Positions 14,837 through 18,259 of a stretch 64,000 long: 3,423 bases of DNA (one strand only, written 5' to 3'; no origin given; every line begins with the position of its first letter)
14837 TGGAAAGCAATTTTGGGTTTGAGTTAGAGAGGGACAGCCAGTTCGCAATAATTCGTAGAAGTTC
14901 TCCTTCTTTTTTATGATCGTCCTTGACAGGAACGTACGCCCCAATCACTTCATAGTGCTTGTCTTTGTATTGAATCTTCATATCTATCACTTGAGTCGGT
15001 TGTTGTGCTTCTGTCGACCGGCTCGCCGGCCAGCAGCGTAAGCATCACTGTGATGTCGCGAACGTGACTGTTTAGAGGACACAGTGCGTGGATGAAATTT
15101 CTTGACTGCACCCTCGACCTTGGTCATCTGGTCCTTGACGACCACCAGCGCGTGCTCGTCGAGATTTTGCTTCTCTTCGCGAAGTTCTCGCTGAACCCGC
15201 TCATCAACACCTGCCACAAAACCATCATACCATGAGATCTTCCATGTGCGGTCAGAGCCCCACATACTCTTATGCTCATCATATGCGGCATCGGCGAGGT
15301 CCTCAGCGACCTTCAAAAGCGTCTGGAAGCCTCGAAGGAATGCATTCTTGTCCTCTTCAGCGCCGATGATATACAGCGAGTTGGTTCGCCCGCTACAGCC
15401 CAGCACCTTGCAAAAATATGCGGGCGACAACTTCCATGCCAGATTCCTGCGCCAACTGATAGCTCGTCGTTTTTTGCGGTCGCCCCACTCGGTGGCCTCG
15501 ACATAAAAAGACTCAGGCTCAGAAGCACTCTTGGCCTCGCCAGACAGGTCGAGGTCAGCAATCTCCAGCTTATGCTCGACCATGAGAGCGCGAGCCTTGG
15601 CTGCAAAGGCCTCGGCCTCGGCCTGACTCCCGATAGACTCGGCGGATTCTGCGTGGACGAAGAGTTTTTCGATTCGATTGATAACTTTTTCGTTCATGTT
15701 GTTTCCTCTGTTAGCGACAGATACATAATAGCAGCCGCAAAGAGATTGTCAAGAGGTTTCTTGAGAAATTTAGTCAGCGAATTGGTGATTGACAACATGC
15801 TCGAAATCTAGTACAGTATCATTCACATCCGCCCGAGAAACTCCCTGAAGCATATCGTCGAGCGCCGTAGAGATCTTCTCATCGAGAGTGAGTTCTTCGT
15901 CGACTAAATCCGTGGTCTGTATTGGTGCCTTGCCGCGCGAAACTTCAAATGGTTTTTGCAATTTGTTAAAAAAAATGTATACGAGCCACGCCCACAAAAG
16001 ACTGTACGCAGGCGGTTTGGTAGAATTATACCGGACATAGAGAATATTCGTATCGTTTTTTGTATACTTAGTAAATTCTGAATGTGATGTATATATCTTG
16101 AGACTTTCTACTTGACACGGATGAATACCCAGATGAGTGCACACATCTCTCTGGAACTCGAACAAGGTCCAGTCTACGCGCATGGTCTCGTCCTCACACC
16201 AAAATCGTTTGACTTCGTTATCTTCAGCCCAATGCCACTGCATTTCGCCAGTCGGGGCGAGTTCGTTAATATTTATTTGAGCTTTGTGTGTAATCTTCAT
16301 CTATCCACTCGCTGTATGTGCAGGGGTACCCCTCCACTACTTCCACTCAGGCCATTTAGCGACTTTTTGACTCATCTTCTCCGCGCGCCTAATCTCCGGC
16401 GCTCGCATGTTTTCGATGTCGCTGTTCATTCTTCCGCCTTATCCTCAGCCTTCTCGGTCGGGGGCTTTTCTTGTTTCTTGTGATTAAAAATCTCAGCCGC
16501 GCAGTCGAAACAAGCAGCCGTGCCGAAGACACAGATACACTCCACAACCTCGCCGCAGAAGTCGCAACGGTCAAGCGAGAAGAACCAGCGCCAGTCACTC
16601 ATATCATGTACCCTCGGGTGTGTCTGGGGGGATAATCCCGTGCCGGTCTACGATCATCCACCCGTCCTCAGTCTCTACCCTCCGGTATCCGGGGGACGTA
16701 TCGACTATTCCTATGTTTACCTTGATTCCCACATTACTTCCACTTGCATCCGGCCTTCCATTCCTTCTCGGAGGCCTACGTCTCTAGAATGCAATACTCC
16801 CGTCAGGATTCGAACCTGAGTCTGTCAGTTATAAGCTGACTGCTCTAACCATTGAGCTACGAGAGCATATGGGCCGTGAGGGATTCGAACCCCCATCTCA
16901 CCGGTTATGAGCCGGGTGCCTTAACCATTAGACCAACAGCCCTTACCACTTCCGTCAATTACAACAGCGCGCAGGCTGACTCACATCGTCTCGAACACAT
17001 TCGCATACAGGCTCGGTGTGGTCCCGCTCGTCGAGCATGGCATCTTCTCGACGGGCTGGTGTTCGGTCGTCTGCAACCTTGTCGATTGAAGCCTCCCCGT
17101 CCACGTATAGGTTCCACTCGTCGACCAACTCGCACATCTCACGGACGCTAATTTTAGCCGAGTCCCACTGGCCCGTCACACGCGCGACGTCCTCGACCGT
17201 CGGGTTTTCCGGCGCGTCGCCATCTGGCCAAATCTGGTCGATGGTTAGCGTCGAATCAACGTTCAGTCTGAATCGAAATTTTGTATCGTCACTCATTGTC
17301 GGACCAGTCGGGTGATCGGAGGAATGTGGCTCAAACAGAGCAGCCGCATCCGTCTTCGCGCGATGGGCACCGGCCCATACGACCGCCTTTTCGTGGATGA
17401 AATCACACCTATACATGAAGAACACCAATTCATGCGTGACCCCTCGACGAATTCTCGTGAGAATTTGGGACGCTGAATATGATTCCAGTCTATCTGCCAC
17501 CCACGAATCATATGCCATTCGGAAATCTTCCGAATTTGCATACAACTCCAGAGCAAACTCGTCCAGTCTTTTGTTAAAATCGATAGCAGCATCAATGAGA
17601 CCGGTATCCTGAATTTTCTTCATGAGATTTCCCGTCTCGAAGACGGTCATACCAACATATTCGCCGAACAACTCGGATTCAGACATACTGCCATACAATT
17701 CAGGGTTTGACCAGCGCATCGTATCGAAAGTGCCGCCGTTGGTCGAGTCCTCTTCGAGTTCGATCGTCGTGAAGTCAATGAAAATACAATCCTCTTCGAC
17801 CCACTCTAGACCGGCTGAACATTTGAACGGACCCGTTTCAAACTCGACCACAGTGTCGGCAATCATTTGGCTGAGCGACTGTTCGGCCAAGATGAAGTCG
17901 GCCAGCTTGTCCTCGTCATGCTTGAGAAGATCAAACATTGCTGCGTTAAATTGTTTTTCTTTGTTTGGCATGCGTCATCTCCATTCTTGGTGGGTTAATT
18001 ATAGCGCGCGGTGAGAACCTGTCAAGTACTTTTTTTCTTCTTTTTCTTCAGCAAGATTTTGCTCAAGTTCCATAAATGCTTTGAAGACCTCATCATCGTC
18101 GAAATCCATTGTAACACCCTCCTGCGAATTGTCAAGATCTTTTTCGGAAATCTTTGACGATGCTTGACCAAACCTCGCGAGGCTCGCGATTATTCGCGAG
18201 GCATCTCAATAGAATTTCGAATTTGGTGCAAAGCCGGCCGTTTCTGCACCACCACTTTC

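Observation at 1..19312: Six-member MORN-repeat gene family built from near-identical 69-nt units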

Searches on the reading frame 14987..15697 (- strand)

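Call 74: search_protein_families(library=pfam, proteins=[window:14987-15697:-], max_evalue=0.001)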
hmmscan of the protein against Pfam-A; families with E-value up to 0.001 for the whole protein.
window:14987-15697:- (236 aa): 2 families
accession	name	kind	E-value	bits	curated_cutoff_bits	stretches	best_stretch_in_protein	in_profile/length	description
PF10979.13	DUF2786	-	3.5e-07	30.5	23.9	1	4-45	1-39/40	Protein of unknown function (DUF2786)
PF23771.1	DUF7168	-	2.3e-05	24.5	25.5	1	72-180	13-122/140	Domain of unknown function (DUF7168)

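Call 75: search_protein_families(library=phrogs, proteins=[window:14987-15697:-], max_evalue=0.001)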
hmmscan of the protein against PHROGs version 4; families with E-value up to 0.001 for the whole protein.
window:14987-15697:- (236 aa): 1 family
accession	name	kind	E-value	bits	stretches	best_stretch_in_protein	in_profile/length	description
phrog_421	-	unknown function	4.6e-35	122.2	1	1-229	5-223/241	unknown function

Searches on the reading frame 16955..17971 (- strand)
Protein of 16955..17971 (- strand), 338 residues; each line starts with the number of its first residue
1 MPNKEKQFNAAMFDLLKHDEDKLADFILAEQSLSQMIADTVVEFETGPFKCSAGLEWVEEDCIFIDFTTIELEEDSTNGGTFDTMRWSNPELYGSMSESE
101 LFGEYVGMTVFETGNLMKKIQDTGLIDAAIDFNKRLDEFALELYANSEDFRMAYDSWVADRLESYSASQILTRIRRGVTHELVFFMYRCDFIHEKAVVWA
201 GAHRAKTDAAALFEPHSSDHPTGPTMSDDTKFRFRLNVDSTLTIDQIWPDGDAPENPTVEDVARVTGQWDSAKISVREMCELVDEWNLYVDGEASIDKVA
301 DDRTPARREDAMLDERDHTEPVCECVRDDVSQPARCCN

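Call 31: find_encoding_contigs(protein=window:16955-17971:-, flank=10000, max_places=10)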
Protein window:16955-17971:- (338 aa): no gene with exactly this product is on record in the collection.

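Call 74: search_protein_families(library=pfam, proteins=[window:16955-17971:-], max_evalue=0.001)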
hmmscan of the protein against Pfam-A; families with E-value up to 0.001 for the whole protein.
window:16955-17971:- (338 aa): 0 families

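Call 75: search_protein_families(library=phrogs, proteins=[window:16955-17971:-], max_evalue=0.001)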
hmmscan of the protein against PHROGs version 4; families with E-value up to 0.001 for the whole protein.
window:16955-17971:- (338 aa): 0 families

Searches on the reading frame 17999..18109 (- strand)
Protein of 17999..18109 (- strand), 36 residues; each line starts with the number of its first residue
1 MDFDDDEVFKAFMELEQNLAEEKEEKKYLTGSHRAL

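Call 104: find_encoding_contigs(protein=window:17999-18109:-, flank=10000, max_places=8)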
Protein window:17999-18109:- (36 aa): 1 contig read that carries it; 1 place shown.
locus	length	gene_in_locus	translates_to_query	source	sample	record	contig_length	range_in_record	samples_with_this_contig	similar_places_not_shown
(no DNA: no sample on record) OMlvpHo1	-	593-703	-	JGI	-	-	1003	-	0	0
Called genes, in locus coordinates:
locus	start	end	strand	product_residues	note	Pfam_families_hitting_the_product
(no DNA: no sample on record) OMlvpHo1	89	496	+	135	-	-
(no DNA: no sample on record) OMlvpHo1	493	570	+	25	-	-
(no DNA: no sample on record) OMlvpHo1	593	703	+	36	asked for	-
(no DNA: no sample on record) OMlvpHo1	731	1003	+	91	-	?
